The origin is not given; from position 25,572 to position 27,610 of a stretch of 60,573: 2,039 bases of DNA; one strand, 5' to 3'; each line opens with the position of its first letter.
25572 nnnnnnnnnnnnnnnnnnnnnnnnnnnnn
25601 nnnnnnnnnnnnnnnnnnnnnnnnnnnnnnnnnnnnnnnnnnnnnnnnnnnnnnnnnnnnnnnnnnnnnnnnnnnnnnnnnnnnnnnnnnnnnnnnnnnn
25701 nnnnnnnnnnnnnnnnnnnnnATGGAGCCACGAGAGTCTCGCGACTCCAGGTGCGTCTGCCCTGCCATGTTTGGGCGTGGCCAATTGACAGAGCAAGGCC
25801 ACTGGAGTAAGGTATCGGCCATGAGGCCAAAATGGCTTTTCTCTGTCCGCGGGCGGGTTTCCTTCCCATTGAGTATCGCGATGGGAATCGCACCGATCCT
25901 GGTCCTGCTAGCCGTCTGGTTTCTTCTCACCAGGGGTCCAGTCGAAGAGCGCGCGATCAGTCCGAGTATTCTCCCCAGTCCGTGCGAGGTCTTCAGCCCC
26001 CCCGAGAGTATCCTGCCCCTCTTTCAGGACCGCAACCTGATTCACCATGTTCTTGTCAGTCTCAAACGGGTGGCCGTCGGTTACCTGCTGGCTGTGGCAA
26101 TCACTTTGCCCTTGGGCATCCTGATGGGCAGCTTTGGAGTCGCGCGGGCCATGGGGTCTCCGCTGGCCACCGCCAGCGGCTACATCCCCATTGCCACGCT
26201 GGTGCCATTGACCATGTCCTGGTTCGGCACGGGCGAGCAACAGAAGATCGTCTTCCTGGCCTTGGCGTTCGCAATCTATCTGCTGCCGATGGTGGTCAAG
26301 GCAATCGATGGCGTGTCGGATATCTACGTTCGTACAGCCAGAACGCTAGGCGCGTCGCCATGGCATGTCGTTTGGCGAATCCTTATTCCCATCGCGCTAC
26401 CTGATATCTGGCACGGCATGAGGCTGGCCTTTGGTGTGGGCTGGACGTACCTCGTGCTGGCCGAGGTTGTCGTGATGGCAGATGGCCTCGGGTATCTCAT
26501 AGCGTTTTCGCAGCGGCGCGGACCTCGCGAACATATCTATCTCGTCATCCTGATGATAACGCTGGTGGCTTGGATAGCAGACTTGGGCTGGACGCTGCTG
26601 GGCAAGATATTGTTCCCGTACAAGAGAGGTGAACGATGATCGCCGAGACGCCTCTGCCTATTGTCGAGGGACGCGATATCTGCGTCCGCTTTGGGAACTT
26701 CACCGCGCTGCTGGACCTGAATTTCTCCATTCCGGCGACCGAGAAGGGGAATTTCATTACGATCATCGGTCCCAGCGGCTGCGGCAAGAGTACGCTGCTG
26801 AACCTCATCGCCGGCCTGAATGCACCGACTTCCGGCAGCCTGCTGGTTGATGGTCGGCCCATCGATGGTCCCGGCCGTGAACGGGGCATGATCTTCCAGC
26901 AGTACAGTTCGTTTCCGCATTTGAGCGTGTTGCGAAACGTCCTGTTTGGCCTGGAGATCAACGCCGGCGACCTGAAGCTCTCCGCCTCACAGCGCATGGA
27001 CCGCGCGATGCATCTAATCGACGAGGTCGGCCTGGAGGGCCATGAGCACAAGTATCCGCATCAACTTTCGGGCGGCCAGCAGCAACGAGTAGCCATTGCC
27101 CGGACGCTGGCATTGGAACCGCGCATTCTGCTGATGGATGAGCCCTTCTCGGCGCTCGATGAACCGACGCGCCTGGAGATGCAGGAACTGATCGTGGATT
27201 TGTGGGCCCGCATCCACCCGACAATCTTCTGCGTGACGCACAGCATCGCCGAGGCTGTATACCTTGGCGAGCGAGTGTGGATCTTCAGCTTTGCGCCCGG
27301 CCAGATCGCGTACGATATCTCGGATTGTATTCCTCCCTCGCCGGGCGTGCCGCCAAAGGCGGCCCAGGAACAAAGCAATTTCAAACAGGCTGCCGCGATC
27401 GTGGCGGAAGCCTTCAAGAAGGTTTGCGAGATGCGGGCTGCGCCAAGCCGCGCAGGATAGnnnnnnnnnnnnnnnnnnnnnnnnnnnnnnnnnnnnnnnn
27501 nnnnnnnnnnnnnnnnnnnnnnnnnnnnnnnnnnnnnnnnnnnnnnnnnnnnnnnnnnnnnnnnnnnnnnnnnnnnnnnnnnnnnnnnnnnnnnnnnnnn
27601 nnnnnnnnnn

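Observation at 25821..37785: Candidate bacterial ESCRT-III-like membrane-remodelling operon: PspA + dedicated AAA+ ATPase + coiled-coil partners + ABC/SBP-OmpA + vWA + protease-exporter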

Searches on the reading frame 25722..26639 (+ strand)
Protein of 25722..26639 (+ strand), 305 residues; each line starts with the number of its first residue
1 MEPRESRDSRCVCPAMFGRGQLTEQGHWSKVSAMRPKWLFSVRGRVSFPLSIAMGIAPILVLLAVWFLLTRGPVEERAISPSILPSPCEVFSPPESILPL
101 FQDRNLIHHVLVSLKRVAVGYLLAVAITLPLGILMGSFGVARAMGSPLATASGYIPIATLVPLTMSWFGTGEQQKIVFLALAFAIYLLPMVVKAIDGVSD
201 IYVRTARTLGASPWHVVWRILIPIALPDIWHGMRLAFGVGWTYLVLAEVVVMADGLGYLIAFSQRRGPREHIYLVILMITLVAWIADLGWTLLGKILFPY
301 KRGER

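Call 3: search_protein_families(library=pfam, proteins=[window:25722-26639:+], max_evalue=0.01)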
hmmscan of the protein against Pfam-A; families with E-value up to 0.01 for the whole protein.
window:25722-26639:+ (305 aa): 1 family
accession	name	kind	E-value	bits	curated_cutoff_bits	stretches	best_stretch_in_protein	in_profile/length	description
PF00528.27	BPD_transp_1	-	2.8e-17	63.5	26.4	1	129-293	2-174/184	Binding-protein-dependent transport system inner membrane component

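Call 47: search_protein_families(library=ncbifam, proteins=[window:25722-26639:+], max_evalue=0.001)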
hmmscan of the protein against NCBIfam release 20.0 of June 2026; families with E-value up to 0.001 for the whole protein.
window:25722-26639:+ (305 aa): 18 families
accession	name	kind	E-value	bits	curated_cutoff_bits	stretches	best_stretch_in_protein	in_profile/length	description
NF040733.1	ABC_perm_U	equivalog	4.7e-39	134.4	295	1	56-299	12-247/251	ABC transporter permease subunit SaoP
NF007545.0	PRK10160.1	equivalog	1.7e-35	122.8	342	1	43-301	15-271/275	taurine ABC transporter permease TauC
TIGR01183.1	ntrB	equivalog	2.6e-20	73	209.05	1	103-285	12-194/202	nitrate ABC transporter permease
NF008470.0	PRK11365.1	equivalog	8e-18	64.8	347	1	63-297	22-249/263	aliphatic sulfonate ABC transporter permease SsuC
NF008196.0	PRK10952.1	equivalog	5.9e-09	35.2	439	1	110-260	146-295/356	glycine betaine/L-proline ABC transporter permease ProW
TIGR02141.1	modB_ABC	equivalog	3.1e-07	30.3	182.6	1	179-237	83-145/208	molybdate ABC transporter permease subunit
NF006939.0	PRK09421.1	equivalog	6.9e-07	28.9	262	1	179-238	96-159/230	molybdate ABC transporter permease subunit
TIGR01581.1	Mo_ABC_porter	hypoth_equivalog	7.3e-07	28.9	210.3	1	186-237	117-168/225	ABC transporter permease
TIGR02139.1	permease_CysT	equivalog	6.6e-06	25.9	246.1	1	179-238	135-198/265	sulfate ABC transporter permease subunit CysT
TIGR03416.1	ABC_choXWV_perm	equivalog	8e-06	25.5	363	1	104-263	82-240/267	choline ABC transporter permease subunit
NF011624.0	PRK15050.1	equivalog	3.8e-05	22.9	247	1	182-237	167-226/297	2-aminoethylphosphonate ABC transporter permease subunit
NF007047.0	PRK09500.1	equivalog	4.9e-05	23.1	326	1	178-249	130-205/257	spermidine/putrescine ABC transporter permease PotC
NF008049.0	PRK10782.1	subfamily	0.00016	21.4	212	1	157-258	72-174/217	methionine ABC transporter permease MetI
TIGR00974.1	3a0107s02c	equivalog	0.00016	21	193.45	1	123-236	65-193/272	phosphate ABC transporter permease PstA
TIGR02138.1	phosphate_pstC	equivalog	0.00038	19.6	196.45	1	173-238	149-218/296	phosphate ABC transporter permease subunit PstC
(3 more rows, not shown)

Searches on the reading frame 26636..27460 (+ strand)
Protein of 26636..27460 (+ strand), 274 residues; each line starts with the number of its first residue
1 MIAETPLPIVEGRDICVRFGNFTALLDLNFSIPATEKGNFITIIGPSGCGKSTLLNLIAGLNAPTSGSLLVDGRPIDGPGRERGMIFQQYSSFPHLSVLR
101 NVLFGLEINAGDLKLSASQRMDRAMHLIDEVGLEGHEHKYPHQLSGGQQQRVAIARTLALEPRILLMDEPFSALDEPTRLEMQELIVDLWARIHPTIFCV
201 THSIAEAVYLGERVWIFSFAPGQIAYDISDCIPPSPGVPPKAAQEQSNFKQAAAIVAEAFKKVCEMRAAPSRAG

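Call 3: search_protein_families(library=pfam, proteins=[window:26636-27460:+], max_evalue=0.01)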
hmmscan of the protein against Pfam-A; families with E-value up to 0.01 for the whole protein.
window:26636-27460:+ (274 aa): 9 families
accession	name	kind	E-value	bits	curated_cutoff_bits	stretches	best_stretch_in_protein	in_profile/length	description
PF00005.33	ABC_tran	-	3.6e-33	115.5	25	1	36-171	9-136/137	ABC transporter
PF13304.12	AAA_21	-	9.6e-06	26.3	27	0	42-79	3-42/304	AAA domain, putative AbiEii toxin, Type IV TA system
PF02463.25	SMC_N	-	7.6e-05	22.7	40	0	141-188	134-185/220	RecF/RecN/SMC N terminal domain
PF13401.12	AAA_22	-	0.00081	20.2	27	1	37-63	4-30/130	AAA domain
PF03193.22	RsgA_GTPase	-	0.0014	18.9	30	1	37-60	105-128/174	RsgA GTPase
PF13555.12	AAA_29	-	0.0021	18.2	27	1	32-56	17-40/61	P-loop containing region of AAA domain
PF01926.29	MMR_HSR1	-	0.004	17.7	21.9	0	41-66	2-27/113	50S ribosome-binding GTPase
PF13476.12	AAA_23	-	0.0055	17.8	27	1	20-58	8-39/201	AAA domain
PF13558.12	SbcC_Walker_B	-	0.0065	17.1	27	0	154-186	50-88/90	SbcC/RAD50-like, Walker B motif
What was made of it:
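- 26636..27460 (+): g2: ABC importer ATP-binding subunit. Accessory gene of variant A. ABC_tran, E 3.6e-33 (call 3).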

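Call 47: search_protein_families(library=ncbifam, proteins=[window:26636-27460:+], max_evalue=0.001)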
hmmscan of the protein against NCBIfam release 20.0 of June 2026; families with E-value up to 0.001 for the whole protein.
window:26636-27460:+ (274 aa): 188 families (the best 25 are shown)
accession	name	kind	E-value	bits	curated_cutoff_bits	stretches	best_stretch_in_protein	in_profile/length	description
NF008421.0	PRK11248.1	equivalog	1.7e-60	204.7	357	1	14-226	6-211/255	taurine ABC transporter ATP-binding subunit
TIGR03265.1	PhnT2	equivalog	1.1e-57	195.9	457.7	1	13-216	8-207/353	putative 2-aminoethylphosphonate ABC transporter ATP-binding protein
NF040729.1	ABC_ATP_SaoA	equivalog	3.9e-55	187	360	1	25-229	21-218/248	ABC transporter ATP-binding protein SaoA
TIGR01184.1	ntrCD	subfamily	6.7e-55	186.2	291.8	1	36-223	9-194/230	nitrate ABC transporter ATP-binding protein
TIGR00968.1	3a0106s01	subfamily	1.1e-53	182.2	342.75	1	14-218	5-205/237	sulfate ABC transporter ATP-binding protein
TIGR01186.1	proV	subfamily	4.7e-53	180.6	326.6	1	35-217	16-203/363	betaine/proline/choline family ABC transporter ATP-binding protein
NF008513.0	PRK11432.1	equivalog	4.9e-51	173.7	496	1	10-216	7-209/351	ferric ABC transporter ATP-binding protein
NF006987.0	PRK09452.1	equivalog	1.9e-50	171.7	482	1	8-217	16-221/378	spermidine/putrescine ABC transporter ATP-binding protein PotA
NF008420.0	PRK11247.1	equivalog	6.7e-50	169.6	395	1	13-229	16-217/257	aliphatic sulfonates ABC transporter ATP-binding protein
NF043075.1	MMSYN1_0197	equivalog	7.9e-50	169.7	550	1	9-217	2-206/341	spermidine/putrescine ABC transporter ATP-binding protein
TIGR01187.1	potA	subfamily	2.9e-49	167.9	355.6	1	43-218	1-175/325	polyamine ABC transporter ATP-binding protein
NF007027.0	PRK09493.1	equivalog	2.6e-47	161.2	379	1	10-227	2-217/240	glutamine ABC transporter ATP-binding protein GlnQ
TIGR03258.1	PhnT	equivalog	3.7e-47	161.1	499.15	1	15-217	14-213/359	2-aminoethylphosphonate ABC transport system ATP-binding subunit PhnT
NF008233.0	PRK11000.1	equivalog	5.2e-46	157.2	568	1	10-217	4-207/369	maltose/maltodextrin ABC transporter ATP-binding protein MalK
NF008105.0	PRK10851.1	equivalog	2.3e-45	154.9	502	1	14-218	7-211/362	sulfate/thiosulfate ABC transporter ATP-binding protein CysA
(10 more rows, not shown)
